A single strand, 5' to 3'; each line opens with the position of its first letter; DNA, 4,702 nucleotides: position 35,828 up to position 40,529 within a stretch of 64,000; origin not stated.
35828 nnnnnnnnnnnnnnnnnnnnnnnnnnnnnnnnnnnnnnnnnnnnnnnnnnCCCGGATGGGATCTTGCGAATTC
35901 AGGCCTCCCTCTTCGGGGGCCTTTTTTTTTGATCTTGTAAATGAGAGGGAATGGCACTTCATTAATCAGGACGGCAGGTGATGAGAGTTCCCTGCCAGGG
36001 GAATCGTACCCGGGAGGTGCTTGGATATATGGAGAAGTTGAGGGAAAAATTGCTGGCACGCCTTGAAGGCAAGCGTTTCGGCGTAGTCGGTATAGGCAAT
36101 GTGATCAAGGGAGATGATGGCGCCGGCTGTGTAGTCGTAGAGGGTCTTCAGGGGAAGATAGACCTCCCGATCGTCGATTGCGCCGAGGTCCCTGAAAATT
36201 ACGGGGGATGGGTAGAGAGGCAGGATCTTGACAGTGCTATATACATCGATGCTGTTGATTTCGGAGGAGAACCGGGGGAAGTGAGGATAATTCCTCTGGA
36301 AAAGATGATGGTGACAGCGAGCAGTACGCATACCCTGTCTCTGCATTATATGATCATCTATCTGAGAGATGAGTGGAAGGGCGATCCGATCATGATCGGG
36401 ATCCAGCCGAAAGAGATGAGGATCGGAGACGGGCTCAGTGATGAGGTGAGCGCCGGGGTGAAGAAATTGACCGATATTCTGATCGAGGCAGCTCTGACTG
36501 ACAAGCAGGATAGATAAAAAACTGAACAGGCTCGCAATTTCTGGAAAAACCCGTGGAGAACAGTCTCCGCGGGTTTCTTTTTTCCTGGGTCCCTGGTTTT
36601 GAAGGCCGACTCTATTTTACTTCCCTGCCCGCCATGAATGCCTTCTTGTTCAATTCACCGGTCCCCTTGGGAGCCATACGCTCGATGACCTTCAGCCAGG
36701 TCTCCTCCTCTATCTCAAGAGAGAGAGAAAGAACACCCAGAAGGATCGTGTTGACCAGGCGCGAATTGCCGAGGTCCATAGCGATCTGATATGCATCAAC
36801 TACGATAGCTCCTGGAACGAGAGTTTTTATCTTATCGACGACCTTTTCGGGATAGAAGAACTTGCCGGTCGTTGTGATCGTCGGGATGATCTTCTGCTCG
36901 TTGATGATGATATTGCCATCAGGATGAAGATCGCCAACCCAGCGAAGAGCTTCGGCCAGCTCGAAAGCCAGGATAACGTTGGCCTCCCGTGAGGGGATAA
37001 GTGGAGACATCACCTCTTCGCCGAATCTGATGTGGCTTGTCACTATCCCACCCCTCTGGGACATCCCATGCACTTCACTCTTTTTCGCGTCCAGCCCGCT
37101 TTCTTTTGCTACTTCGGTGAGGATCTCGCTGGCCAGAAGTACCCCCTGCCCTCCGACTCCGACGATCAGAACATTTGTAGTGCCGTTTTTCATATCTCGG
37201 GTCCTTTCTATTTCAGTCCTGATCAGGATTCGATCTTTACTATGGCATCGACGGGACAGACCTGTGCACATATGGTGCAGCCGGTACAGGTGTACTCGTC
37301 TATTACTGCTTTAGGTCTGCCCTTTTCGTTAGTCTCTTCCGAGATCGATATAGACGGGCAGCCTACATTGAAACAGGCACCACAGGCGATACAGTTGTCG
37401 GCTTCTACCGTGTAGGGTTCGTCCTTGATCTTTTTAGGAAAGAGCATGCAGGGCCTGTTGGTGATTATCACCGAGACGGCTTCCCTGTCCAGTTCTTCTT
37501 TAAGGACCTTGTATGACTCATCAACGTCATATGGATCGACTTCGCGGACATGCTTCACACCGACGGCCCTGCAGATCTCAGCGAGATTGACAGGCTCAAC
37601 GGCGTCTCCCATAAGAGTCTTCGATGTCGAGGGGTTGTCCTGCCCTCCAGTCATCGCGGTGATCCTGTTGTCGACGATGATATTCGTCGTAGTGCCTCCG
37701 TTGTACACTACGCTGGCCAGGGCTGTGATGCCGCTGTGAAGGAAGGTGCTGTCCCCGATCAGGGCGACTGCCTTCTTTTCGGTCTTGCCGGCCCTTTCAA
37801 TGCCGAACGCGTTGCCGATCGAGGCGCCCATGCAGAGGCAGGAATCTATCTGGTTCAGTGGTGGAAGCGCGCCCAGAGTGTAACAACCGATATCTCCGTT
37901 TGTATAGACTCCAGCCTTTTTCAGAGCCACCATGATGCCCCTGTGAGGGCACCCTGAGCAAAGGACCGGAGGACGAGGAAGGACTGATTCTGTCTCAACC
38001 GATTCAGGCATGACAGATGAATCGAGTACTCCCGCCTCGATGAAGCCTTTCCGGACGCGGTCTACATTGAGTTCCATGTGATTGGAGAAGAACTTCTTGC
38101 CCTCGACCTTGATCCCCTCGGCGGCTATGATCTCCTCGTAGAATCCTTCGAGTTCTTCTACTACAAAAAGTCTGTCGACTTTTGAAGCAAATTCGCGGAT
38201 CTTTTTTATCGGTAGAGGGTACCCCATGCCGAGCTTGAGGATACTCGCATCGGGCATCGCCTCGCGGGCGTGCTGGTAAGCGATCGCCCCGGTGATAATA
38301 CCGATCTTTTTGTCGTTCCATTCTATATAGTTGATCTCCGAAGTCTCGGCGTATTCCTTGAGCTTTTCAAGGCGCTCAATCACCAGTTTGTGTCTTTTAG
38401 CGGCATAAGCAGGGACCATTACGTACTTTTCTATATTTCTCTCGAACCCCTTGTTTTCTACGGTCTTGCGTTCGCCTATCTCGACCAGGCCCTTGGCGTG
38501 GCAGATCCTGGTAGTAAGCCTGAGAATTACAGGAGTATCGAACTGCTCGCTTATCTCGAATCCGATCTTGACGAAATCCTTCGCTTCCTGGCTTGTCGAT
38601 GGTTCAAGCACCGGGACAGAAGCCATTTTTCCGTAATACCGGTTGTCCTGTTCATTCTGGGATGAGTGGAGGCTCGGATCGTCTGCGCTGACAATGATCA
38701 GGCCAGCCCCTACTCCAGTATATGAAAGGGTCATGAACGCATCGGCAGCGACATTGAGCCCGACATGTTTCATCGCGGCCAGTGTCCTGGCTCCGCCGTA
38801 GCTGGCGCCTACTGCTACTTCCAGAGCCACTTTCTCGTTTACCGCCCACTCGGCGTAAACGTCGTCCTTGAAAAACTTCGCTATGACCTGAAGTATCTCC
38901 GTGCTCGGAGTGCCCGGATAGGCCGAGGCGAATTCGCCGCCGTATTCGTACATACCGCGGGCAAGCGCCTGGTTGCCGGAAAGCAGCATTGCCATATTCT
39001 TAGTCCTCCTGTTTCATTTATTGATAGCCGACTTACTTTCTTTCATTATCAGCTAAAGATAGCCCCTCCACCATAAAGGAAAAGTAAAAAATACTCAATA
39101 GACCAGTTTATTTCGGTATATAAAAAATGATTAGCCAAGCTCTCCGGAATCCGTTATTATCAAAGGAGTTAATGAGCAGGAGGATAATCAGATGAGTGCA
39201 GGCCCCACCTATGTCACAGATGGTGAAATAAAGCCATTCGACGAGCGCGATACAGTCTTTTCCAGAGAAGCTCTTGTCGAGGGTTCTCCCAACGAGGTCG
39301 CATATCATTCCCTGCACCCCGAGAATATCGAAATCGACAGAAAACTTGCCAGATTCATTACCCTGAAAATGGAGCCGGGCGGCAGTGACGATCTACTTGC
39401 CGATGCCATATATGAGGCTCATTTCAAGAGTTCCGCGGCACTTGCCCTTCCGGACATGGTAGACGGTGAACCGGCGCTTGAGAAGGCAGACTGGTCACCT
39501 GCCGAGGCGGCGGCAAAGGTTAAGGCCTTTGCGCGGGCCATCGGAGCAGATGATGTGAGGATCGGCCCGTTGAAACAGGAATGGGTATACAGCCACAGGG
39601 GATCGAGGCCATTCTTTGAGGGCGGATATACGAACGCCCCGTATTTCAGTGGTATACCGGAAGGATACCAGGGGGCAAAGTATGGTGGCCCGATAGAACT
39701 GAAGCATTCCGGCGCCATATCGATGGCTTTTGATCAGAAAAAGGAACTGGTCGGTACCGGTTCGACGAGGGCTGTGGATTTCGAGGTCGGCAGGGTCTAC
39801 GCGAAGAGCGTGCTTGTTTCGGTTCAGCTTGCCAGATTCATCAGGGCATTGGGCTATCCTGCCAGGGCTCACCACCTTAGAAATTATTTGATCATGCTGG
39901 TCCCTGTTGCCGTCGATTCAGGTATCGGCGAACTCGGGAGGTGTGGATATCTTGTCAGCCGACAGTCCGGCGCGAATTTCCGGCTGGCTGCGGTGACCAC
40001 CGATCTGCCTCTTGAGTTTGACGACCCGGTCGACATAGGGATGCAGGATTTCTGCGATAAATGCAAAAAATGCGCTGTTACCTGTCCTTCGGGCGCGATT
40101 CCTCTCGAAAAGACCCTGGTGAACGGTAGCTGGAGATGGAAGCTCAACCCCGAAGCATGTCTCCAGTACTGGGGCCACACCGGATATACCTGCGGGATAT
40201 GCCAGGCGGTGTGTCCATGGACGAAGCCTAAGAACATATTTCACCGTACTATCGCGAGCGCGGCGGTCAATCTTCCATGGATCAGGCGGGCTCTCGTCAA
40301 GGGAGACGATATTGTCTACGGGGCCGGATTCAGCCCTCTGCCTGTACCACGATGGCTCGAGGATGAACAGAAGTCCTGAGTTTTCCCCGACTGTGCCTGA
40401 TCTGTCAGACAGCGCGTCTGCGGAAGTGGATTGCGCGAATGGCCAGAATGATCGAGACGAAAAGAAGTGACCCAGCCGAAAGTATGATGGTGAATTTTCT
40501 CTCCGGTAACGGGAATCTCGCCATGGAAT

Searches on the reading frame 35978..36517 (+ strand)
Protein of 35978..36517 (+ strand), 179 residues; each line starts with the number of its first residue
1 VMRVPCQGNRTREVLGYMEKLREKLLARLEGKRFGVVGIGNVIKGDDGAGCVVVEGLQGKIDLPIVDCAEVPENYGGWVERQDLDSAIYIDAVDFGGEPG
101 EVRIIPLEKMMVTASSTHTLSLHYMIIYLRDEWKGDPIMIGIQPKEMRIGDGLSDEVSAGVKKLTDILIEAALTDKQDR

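Call 14: search_protein_families(library=pfam, proteins=[window:35978-36517:+], max_evalue=0.0001)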
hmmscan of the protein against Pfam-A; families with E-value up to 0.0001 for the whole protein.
window:35978-36517:+ (179 aa): 1 family
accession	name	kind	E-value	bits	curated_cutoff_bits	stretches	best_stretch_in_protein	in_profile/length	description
PF01750.23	HycI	-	1e-11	45.2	23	1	81-170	35-129/130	Hydrogenase maturation protease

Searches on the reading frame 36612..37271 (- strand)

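Call 14: search_protein_families(library=pfam, proteins=[window:36612-37271:-], max_evalue=0.0001)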
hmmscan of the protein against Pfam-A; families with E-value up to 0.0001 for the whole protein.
window:36612-37271:- (219 aa): 1 family
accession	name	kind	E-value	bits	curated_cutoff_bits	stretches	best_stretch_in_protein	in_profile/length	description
PF01558.24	POR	-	2.6e-38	132.3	27.4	1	40-217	1-173/173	Pyruvate ferredoxin/flavodoxin oxidoreductase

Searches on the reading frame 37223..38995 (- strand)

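Call 14: search_protein_families(library=pfam, proteins=[window:37223-38995:-], max_evalue=0.0001)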
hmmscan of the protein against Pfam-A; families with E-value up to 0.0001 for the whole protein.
window:37223-38995:- (590 aa): 8 families
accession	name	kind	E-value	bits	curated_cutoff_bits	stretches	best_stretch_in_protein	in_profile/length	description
PF02775.26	TPP_enzyme_C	-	4.4e-23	82.2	21.9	1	368-510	1-149/151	Thiamine pyrophosphate enzyme, C-terminal TPP binding domain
PF01855.24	POR_N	-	6.6e-16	59.2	27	1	14-203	2-196/231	Pyruvate flavodoxin/ferredoxin oxidoreductase, thiamine diP-bdg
PF12838.12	Fer4_7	-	7.3e-10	39.6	27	1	534-584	1-52/52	4Fe-4S dicluster domain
PF14697.11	Fer4_21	-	5.1e-08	33.4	35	1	530-585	3-57/59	4Fe-4S dicluster domain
PF12797.12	Fer4_2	-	6.5e-08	32.5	24.5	0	562-582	2-22/22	4Fe-4S binding domain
PF12837.12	Fer4_6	-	1.1e-07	31.8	25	0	563-585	2-24/24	4Fe-4S binding domain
PF00037.32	Fer4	-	7.1e-07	29.2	21.1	1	564-585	2-23/24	4Fe-4S binding domain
PF13237.11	Fer4_10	-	1.1e-05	25.7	25.5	0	531-581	5-53/53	4Fe-4S dicluster domain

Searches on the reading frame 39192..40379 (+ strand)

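Call 14: search_protein_families(library=pfam, proteins=[window:39192-40379:+], max_evalue=0.0001)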
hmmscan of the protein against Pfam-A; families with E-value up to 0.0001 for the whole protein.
window:39192-40379:+ (395 aa): 3 families
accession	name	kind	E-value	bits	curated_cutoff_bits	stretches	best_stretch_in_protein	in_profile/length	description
PF12838.12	Fer4_7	-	1.1e-08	35.8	27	1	288-343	2-50/52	4Fe-4S dicluster domain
PF13484.11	Fer4_16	-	7.9e-06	27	30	1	288-343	2-65/66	4Fe-4S double cluster binding domain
PF12837.12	Fer4_6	-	2.3e-05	24.5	25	0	285-303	6-24/24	4Fe-4S binding domain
